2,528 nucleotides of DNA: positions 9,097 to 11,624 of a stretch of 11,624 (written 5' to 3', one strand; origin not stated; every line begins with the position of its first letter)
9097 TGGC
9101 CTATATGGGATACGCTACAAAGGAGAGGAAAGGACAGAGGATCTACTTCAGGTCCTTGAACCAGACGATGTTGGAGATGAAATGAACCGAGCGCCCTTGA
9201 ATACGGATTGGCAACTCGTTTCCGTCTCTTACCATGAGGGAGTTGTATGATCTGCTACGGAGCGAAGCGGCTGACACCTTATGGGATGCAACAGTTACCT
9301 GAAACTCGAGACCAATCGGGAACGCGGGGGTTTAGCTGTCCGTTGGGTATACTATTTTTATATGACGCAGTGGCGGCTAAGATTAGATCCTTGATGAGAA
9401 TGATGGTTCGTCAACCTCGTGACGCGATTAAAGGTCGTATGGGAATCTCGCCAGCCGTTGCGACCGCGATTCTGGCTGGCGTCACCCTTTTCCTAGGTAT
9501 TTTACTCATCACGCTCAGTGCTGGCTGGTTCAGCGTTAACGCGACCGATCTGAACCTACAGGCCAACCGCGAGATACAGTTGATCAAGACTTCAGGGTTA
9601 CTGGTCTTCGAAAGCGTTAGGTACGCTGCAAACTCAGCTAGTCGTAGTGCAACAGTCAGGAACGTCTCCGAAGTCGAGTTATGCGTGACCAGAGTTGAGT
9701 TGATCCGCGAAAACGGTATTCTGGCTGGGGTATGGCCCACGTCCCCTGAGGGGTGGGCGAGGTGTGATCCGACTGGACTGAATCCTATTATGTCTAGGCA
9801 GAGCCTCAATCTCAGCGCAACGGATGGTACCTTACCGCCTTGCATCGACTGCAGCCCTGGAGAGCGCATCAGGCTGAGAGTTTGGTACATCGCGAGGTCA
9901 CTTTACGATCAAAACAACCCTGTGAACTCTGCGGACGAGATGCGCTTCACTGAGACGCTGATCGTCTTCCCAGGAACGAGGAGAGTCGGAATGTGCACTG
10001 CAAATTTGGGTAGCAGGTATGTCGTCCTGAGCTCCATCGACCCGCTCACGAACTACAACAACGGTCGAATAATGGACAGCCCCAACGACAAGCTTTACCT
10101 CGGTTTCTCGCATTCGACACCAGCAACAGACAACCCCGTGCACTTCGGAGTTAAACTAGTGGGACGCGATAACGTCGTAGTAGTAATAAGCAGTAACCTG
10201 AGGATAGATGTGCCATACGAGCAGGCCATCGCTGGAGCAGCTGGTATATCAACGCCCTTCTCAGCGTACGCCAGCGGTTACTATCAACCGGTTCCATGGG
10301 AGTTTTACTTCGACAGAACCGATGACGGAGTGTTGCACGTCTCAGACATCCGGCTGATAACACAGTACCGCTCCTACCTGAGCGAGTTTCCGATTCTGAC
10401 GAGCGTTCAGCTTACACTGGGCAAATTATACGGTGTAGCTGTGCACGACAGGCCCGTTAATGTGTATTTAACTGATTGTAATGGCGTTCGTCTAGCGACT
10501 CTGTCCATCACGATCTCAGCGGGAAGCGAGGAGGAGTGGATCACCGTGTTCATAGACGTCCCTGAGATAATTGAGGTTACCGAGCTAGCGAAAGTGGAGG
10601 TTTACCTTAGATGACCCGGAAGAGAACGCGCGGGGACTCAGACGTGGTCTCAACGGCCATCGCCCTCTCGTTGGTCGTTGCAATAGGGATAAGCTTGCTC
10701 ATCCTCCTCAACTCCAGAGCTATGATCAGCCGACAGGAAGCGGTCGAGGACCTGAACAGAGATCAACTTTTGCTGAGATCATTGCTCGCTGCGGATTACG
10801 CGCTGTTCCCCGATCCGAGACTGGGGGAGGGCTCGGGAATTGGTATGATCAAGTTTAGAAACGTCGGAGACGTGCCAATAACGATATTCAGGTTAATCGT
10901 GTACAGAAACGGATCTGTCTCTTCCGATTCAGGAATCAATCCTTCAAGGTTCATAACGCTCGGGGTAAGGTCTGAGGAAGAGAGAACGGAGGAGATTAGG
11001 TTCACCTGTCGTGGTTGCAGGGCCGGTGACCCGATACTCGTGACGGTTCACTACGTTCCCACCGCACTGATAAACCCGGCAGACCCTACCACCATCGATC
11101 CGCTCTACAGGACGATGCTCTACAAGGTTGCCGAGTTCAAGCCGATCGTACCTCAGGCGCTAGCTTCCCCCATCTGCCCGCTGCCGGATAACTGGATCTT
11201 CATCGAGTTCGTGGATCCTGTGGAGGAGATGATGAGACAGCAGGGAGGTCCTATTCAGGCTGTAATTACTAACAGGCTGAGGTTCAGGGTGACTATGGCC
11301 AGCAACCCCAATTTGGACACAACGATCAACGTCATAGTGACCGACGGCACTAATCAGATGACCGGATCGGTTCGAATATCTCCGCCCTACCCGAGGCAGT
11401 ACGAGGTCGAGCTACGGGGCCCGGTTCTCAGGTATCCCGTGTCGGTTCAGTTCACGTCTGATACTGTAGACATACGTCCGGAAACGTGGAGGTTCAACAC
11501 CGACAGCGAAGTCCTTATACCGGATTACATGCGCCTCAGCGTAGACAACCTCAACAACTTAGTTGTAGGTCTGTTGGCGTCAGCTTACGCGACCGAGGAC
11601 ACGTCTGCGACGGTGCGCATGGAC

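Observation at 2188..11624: Atypically organised archaeal type IV pilus-like locus: platform protein, four pilin-like proteins and two Zn-ribbon paralogs, with no ATPase or peptidase in 9.4 kb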

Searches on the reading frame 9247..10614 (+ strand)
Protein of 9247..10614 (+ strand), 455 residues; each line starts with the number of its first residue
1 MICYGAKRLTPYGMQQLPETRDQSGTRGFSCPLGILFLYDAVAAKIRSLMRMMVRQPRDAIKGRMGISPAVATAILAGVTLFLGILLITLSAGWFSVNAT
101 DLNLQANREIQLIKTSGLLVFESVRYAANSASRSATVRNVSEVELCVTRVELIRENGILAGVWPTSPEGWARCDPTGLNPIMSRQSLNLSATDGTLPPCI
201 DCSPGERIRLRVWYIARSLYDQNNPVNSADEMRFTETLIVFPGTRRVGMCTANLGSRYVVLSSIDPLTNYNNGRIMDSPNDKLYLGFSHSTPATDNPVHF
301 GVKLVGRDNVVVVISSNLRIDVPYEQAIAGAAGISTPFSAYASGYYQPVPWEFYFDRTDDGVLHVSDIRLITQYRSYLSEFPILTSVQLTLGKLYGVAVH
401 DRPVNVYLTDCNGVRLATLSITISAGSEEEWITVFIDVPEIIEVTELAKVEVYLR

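Call 4: search_protein_families(library=pfam, proteins=[window:9247-10614:+], max_evalue=1)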
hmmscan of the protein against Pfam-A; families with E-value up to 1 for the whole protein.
window:9247-10614:+ (455 aa): 1 family
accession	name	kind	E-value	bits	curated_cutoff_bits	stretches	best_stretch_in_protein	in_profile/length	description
PF24416.1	DUF7548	-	0.093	13.1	27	1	72-121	70-119/137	Family of unknown function (DUF7548)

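Call 7: search_protein_families(library=ncbifam, proteins=[window:9247-10614:+], max_evalue=0.1)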
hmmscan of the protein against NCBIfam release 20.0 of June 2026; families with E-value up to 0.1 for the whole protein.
window:9247-10614:+ (455 aa): 1 family
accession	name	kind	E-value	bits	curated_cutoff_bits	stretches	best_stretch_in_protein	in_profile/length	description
NF046073.1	UpsA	equivalog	0.00076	19.6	130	1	65-114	2-51/136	pilin subunit UpsA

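Call 99: search_solved_structures(query=window:9394-10614:+, max_evalue=1)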
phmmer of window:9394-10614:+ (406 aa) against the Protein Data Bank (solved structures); distinct sequences matched with E-value up to 1: 5.
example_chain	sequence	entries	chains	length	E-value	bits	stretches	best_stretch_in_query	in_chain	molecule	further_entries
4mct_A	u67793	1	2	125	0.25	13.3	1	15-80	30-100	Antidote protein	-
5ete_A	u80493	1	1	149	0.27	13.2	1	162-224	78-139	Pry1p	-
4mcx_A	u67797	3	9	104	0.32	12.9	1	15-73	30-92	Antidote protein | Antitoxin HigA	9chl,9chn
6chv_A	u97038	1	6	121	0.49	12.3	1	15-72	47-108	Antitoxin HigA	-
6cf1_A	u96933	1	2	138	0.68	11.9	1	15-72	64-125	Antitoxin HigA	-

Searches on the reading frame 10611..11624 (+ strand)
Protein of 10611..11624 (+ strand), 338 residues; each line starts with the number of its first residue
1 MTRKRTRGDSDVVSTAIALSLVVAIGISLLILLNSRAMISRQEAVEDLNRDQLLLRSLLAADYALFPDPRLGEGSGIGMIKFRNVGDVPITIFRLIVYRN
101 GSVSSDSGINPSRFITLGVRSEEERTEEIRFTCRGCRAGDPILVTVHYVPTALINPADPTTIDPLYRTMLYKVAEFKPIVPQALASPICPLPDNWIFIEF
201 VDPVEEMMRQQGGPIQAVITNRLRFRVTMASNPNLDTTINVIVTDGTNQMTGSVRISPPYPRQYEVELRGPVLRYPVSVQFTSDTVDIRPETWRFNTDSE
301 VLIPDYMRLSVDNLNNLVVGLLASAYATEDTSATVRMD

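Call 4: search_protein_families(library=pfam, proteins=[window:10611-11624:+], max_evalue=1)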
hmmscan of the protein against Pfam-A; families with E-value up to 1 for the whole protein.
window:10611-11624:+ (338 aa): 0 families

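Call 7: search_protein_families(library=ncbifam, proteins=[window:10611-11624:+], max_evalue=0.1)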
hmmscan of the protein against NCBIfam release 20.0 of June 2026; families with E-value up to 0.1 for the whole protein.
window:10611-11624:+ (338 aa): 0 families

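Call 17: find_homologous_proteins(query=window:10611-11624:+, max_evalue=0.00001)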
Query window:10611-11624:+: 6560 candidates shared short words with the query, none scored E <= 0.00001.
